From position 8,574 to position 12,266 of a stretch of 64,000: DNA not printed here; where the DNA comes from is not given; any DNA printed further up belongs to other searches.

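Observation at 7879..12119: SIR2-like gene translationally coupled to a giant TIR-domain protein: a Thoeris/DSR-like pair that fits neither known architecture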

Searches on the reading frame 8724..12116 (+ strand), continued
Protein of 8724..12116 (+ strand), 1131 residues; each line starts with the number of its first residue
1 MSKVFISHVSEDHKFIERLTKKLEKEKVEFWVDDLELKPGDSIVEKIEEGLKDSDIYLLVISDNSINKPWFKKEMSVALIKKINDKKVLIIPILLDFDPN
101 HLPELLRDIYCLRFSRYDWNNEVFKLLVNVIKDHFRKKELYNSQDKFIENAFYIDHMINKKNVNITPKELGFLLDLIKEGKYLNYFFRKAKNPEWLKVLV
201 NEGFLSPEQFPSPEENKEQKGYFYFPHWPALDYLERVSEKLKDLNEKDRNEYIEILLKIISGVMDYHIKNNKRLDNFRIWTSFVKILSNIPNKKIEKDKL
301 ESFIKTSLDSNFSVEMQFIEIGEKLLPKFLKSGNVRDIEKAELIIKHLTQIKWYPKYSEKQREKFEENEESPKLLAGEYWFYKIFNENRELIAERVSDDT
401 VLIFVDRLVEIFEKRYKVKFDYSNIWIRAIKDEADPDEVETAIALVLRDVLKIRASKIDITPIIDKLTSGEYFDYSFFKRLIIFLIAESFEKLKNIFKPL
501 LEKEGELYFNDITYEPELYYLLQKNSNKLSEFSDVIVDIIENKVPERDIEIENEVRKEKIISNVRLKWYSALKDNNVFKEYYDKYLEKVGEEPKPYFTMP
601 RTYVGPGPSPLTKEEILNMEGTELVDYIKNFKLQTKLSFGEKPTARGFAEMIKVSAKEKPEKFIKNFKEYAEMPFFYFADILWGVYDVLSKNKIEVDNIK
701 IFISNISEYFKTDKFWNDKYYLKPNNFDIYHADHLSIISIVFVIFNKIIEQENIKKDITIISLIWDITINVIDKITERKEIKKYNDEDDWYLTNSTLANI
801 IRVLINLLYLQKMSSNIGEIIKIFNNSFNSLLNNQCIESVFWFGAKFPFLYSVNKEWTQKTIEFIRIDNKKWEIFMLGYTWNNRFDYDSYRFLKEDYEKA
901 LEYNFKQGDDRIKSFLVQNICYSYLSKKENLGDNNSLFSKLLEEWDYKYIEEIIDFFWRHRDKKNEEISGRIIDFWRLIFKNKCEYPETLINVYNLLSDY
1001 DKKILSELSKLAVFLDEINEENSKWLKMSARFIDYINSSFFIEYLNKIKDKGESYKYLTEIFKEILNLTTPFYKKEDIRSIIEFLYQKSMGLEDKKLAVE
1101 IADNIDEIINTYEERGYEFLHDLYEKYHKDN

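Call 26: find_related_loci(query=A1, collection=metagenome_contigs, flank=5000)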
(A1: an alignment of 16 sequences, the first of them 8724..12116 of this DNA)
Query A1 (1131 aa) in metagenome_contigs; peptide patterns used: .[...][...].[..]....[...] (x = any residue, [..] = any of these).
236 stretches matched a pattern; 165 encode a relative of the query (tblastn E <= 1e-3); the best 80 are kept; 80 distinct loci.
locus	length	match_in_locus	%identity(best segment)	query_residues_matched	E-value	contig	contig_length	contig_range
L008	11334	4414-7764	34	2-1129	1e-163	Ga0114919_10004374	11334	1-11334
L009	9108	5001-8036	36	125-1129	3e-163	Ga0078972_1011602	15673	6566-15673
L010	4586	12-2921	38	184-1129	5e-168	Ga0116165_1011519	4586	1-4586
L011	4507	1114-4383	33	2-1131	8e-160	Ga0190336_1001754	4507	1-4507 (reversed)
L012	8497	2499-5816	33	3-1129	5e-155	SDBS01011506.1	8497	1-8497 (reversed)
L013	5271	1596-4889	34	3-1126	5e-156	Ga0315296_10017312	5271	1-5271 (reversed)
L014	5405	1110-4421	33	3-1129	7e-151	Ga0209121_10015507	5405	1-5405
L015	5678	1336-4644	33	3-1128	2e-143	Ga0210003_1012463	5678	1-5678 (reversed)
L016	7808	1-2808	34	204-1129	3e-140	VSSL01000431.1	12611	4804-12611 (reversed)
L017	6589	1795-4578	35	166-1128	2e-135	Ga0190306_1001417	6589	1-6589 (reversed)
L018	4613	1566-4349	33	182-1125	3e-137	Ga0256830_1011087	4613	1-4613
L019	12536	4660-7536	35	154-1131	2e-131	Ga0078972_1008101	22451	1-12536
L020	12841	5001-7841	34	160-1129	2e-123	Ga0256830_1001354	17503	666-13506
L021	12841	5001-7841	32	154-1126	2e-119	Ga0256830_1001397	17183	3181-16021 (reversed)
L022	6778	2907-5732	35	163-1128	1e-118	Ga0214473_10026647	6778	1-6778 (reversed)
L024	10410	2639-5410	33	166-1129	1e-116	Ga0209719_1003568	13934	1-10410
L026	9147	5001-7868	32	159-1128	2e-113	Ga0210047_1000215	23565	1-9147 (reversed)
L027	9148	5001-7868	32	159-1128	2e-113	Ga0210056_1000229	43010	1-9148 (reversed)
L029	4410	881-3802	34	173-1131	2e-114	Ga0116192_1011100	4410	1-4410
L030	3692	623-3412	32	166-1131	1e-114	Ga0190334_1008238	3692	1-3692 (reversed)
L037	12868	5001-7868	32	159-1128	2e-113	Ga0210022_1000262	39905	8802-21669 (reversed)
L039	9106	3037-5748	33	185-1131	7e-106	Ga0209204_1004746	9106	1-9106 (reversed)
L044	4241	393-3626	29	43-1103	2e-97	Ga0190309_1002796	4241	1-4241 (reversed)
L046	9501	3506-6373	31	154-1128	3e-96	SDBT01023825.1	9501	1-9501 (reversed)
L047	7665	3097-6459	29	1-1128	2e-95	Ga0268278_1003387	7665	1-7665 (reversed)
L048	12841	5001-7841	30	161-1130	1e-94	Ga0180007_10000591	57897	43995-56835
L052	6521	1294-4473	33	163-1128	1e-90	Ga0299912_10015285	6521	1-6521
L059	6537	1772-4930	31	146-1128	1e-80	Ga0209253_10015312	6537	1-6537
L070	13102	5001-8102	30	182-1131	5e-71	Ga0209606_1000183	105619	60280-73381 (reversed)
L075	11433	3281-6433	30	176-1128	3e-67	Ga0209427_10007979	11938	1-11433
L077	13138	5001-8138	28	163-1131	1e-66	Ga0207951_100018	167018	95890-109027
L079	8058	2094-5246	30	176-1128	2e-66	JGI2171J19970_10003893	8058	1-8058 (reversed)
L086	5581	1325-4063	27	173-1131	4e-61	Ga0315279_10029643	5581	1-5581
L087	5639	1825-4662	26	142-1131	7e-61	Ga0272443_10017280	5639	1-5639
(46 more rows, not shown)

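Call 31: search_protein_families(library=ncbifam, proteins=[P0007, P0046, P0097, P0059, P0031], max_evalue=0.01)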
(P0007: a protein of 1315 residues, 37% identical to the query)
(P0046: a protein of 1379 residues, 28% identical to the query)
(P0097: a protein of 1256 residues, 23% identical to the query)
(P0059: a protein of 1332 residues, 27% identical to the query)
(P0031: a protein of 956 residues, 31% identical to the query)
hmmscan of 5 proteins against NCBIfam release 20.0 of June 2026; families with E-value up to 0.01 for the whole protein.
P0007 (1315 aa): 0 families

P0046 (1379 aa): 1 family
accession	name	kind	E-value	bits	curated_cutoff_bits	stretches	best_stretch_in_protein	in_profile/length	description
NF041818.1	Dsr1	equivalog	1.4e-17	62.8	1400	3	22-227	8-227/1263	anti-phage defense-associated sirtuin Dsr1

P0097 (1256 aa): 1 family
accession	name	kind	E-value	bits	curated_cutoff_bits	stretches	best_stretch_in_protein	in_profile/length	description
NF041818.1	Dsr1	equivalog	1.6e-13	49.3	1400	2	571-686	616-734/1263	anti-phage defense-associated sirtuin Dsr1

P0059 (1332 aa): 0 families

P0031 (956 aa): 1 family
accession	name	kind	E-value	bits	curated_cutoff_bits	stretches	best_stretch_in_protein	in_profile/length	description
NF041818.1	Dsr1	equivalog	3.1e-09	35.2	1400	1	539-730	885-1071/1263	anti-phage defense-associated sirtuin Dsr1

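Call 48: search_protein_families(library=pfam, proteins=[L030:113-700:+, L017:1285-1800:+, L024:2144-2700:+, L048:4500-5100:+, L044:207-760:+, P0059, P0054, P0063], max_evalue=0.1)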
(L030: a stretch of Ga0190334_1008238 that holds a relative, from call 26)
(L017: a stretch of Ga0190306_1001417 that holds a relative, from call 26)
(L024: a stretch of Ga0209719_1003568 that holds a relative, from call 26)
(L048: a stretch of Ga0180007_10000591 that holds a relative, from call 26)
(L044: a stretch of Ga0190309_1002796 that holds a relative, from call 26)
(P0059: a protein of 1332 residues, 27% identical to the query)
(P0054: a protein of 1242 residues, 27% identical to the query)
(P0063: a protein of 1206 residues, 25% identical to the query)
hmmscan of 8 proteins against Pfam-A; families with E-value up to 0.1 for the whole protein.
L030:113-700:+ (196 aa): 2 families
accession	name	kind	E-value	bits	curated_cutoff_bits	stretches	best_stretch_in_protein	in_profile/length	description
PF04423.19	Rad50_zn_hook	-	0.0061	16.8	24.3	1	68-85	11-28/52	Rad50 zinc hook motif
PF20120.5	DUF6510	-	0.081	13.3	26.4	0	64-86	14-36/86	Family of unknown function (DUF6510)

L017:1285-1800:+ (172 aa): 1 family
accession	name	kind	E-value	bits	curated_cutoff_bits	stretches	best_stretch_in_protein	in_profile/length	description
PF13023.12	HD_3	-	0.099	13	22.5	0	61-120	61-110/165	HD domain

L024:2144-2700:+ (185 aa): 1 family
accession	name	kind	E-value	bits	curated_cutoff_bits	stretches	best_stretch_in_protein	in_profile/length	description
PF00674.25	DUP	-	0.013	16.1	23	1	79-125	31-77/102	DUP family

L048:4500-5100:+ (200 aa): 2 families
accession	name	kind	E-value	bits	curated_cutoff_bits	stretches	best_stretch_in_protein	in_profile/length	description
PF00674.25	DUP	-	0.039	14.6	23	1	108-132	53-77/102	DUP family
PF10545.15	MADF_DNA_bdg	-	0.065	14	22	0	87-136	23-69/84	Alcohol dehydrogenase transcription factor Myb/SANT-like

L044:207-760:+ (184 aa): 4 families
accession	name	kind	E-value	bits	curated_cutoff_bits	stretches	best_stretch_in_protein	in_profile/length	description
PF13240.11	Zn_Ribbon_1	-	0.016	15.5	25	1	82-96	2-16/23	zinc-ribbon domain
PF13248.11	Zn_ribbon_3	-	0.027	14.4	27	1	80-96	3-19/26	zinc-ribbon domain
PF18508.7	zf_C2H2_13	-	0.04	13.9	26.5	1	77-90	15-28/42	Zinc finger domain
PF09082.15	DUF1922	-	0.091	13.4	30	0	82-115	7-43/56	Domain of unknown function (DUF1922)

P0059 (1332 aa): 1 family
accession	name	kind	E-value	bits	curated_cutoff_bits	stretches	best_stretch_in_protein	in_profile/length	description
PF16289.11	PIN_12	-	1.7e-18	68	32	1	5-171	2-172/172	PIN domain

P0054 (1242 aa): 2 families
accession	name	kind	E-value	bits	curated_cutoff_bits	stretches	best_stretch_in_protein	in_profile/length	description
PF00210.30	Ferritin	-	0.009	16.4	24.5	0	107-177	38-112/142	Ferritin-like domain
PF24486.1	DUF7583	-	0.04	14.5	27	0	447-498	27-77/100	Domain of unknown function (DUF7583)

P0063 (1206 aa): 1 family
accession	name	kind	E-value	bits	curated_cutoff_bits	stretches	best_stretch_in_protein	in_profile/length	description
PF24361.1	DUF7517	-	0.098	13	27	0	1132-1176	39-83/116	Domain of unknown function (DUF7517)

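Call 62: predict_structure(alignment_id=A3)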
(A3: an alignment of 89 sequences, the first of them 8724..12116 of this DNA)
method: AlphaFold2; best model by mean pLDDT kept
length: 1131 residues; sequences in the alignment: 89
mean_pLDDT: 89.6   pTM: 0.73
mean pLDDT of the five models: 89.6, 87.6, 87.3, 86.0, 85.3
residues with pLDDT >= 90: 800; 70-90: 257; 50-70: 61; < 50: 13
segments of 3 or more residues with pLDDT < 50: 598-604, 636-638
pLDDT, mean of each block of 10 residues (from residue 1): 86 94 94 80 80 88 90 77 67 94 86 92 92 77 73 91 77 90 94 94 92 83 88 96 95 98 96 93 98 98 96 95 98 97 98 86 75 94 97 97 96 85 81 88 97 94 90 90 96 92 90 91 95 94 67 79 92 94 94 65 65 96 92 60 85 97 94 93 96 93 96 94 64 92 96 88 96 92 72 91 95 84 95 94 95 95 95 94 89 95 81 93 96 92 92 96 92 95 69 74 92 96 94 84 97 96 92 92 97 95 95 94 87 43
secondary structure, 60 per line:
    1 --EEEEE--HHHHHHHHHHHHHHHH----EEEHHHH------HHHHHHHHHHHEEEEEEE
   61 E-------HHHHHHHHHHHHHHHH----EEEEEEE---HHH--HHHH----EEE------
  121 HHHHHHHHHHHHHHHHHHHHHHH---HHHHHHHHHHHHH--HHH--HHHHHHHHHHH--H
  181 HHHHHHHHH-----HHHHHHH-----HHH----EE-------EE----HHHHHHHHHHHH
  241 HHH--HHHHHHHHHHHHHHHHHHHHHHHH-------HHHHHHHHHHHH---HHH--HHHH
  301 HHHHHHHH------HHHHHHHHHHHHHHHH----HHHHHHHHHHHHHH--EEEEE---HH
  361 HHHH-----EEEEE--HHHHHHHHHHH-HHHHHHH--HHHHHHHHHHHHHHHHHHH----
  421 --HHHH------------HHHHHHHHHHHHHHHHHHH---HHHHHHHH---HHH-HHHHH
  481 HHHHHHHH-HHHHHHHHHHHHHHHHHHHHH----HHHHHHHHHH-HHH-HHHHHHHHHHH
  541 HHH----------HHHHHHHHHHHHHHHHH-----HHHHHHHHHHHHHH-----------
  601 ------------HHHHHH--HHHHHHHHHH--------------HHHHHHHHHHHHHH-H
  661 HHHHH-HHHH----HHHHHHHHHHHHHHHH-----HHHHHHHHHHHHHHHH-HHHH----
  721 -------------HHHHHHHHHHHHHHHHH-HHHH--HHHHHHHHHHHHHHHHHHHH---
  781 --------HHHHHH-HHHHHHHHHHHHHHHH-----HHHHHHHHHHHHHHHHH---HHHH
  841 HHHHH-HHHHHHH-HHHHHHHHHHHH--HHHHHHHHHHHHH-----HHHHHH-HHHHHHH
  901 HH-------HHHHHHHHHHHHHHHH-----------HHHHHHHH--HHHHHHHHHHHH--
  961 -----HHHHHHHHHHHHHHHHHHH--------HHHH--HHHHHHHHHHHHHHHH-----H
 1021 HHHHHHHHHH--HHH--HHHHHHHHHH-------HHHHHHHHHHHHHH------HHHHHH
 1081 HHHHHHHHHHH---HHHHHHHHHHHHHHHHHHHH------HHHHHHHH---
elements in order (helices of 4 or more, strands of 3 or more residues): E3-7 H10-25 E30-32 H33-36 H43-53 E54-61 H69-84 E89-95 H104-107 E112-114 H121-143 H147-159 H167-177 H180-189 H195-201 H229-243 H246-269 H277-288 H297-308 H315-330 H335-348 E351-355 H359-364 E370-374 H377-387 H389-395 H398-416 H423-426 H439-457 H461-468 H476-488 H490-510 H515-524 H530-543 H554-570 H576-589 H613-618 H621-630 H645-658 H660-665 H667-670 H675-690 H696-711 H713-716 H734-750 H752-755 H758-777 H789-794 H796-811 H817-833 H837-845 H847-853 H855-866 H869-881 H887-892 H894-902 H910-925 H937-944 H947-958 H966-984 H993-996 H999-1014 H1020-1030 H1038-1047 H1055-1068 H1075-1091 H1095-1114 H1121-1128

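Call 64: fold_search(model_id=the predicted structure, library=pdb)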
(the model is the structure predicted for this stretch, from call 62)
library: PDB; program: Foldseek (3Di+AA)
matches with E <= 10: 1164; with E <= 0.001: 62
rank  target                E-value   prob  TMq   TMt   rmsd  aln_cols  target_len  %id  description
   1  6xu2_A                3.9e-06  1.00  0.20  0.21  28.2      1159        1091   10  Human karyopherin RanBP5 (isoform-3) (released 2020-04-22)
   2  3w3x_A                1.4e-05  1.00  0.15  0.16  32.4      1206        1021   11  Crystal structure of Kap121p bound to Pho4p (released 2013-04-10)
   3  7z8v_D                1.7e-05  1.00  0.15  0.15  28.7      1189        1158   11  CAND1-SCF-SKP2 (SKP1deldel) CAND1 engaged SCF rocked (released 2023-04-19)
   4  9im6_A                2.7e-05  1.00  0.22  0.22  28.2      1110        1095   10  Structure of influenza A virus RNA polymerase PB1 and nuclear import host factor RanBP5 complex (released 2024-11-27)
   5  7qen_D                2.7e-05  1.00  0.16  0.17  33.3      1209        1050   11  S.c. Condensin core in DNA- and ATP-bound state (released 2022-06-15)
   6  8cmk_A                3.6e-05  1.00  0.17  0.20  22.7      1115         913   11  Transportin-3 TNPO3 in complex with RSY region of CIRBP (released 2024-03-06)
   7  1qgk_A                4.0e-05  1.00  0.17  0.21  24.9      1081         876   11  STRUCTURE OF IMPORTIN BETA BOUND TO THE IBB DOMAIN OF IMPORTIN ALPHA (released 1999-05-24)
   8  6igx_D                4.1e-05  1.00  0.23  0.33  22.4      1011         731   12  Crystal structure of human CAP-G in complex with CAP-H (released 2019-03-13)
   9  6xte_A                6.0e-05  1.00  0.16  0.17  27.1      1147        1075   10  Human karyopherin RanBP5 (isoform-1) (released 2020-04-22)
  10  8vlx_A                6.9e-05  1.00  0.18  0.11  29.9      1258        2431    9  HTT in complex with HAP40 and a small molecule. (released 2024-03-06)
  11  5dlq_B                7.5e-05  1.00  0.19  0.19  21.4      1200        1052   10  Crystal structure of RanGTP-Exportin 4-eIF5A complex (released 2016-06-22)
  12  7onb_C                8.0e-05  1.00  0.17  0.21  19.6       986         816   10  Structure of the U2 5' module of the A3'-SSA complex (released 2021-08-04)
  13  9j0a_A                8.0e-05  1.00  0.19  0.21  22.5      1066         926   11  Complex structure of ANKRD11/STAG2/RAD21 (released 2025-03-19)
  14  4a0c_A                8.3e-05  1.00  0.12  0.12  30.8      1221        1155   10  Structure of the CAND1-CUL4B-RBX1 complex (released 2011-11-30)
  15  7z8t_D                8.9e-05  1.00  0.15  0.15  30.1      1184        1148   10  CAND1-SCF-SKP2 CAND1 engaged SCF rocked (released 2023-04-19)
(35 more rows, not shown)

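Call 67: find_encoding_contigs(protein=P0069, flank=5000, max_places=1)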
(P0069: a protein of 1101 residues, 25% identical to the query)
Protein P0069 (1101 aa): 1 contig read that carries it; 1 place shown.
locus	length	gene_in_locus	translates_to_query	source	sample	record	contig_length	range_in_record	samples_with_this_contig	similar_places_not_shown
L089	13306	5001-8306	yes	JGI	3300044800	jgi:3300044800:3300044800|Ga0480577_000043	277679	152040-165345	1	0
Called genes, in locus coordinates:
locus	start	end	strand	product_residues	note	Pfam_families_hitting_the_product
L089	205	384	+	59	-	-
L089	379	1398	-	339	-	PF07508:Recombinase, PF13408:Zn_ribbon_recom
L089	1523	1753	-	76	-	PF13683:rve_3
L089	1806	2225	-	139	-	PF13276:HTH_21, PF00665:rve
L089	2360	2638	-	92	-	PF01527:HTH_Tnp_1, PF13384:HTH_23 (faint)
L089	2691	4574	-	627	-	PF13476:AAA_23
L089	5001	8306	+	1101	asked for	PF13676:TIR_2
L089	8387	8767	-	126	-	-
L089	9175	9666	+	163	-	PF07366:SnoaL, PF14534:DUF4440, PF12680:SnoaL_2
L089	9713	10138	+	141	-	PF13679:Methyltransf_32, PF01728:FtsJ, PF05175:MTS (weak), PF06325:PrmA, PF01209:Ubie_methyltran, PF13847:Methyltransf_31, PF08241:Methyltransf_11, PF13649:Methyltransf_25, +1 more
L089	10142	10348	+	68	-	-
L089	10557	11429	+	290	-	PF00753:Lactamase_B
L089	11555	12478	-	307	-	PF00589:Phage_integrase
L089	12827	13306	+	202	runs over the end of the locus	PF00160:Pro_isomerase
